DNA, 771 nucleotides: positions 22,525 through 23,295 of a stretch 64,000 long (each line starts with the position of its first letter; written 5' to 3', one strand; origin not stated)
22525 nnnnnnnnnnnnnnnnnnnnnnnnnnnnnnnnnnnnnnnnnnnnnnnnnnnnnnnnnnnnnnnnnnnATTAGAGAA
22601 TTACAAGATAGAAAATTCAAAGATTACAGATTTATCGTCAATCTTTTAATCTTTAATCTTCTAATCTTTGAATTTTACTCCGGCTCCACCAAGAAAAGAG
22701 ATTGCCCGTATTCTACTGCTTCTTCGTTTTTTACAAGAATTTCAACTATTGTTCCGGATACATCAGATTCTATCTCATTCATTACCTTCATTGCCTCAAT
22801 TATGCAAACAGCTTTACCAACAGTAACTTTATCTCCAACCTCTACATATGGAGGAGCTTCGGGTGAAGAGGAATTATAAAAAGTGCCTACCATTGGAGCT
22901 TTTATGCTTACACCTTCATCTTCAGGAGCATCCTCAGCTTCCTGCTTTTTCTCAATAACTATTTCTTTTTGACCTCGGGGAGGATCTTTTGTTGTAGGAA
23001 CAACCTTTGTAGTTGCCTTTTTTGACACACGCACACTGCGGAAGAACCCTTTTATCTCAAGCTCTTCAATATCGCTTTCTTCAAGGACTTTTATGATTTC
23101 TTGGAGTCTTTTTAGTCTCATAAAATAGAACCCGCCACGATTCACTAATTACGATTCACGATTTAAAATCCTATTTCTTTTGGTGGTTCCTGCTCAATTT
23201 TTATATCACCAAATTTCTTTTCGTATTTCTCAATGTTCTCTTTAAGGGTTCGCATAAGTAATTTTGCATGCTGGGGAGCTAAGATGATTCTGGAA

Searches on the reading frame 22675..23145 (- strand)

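Call 72: search_protein_families(library=pfam, proteins=[window:22675-23145:-], max_evalue=0.001)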
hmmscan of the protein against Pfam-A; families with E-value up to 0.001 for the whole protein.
window:22675-23145:- (156 aa): 3 families
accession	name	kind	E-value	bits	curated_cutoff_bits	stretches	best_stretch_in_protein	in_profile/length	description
PF00364.28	Biotin_lipoyl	-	2.9e-22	78.7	22.1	1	80-151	2-71/73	Biotin-requiring enzyme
PF01597.25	GCV_H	-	3.5e-05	24.1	22.2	1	102-139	40-77/122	Glycine cleavage H-protein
PF13375.12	RnfC_N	-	7.6e-05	23.1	25.6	1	80-137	25-81/101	RnfC Barrel sandwich hybrid domain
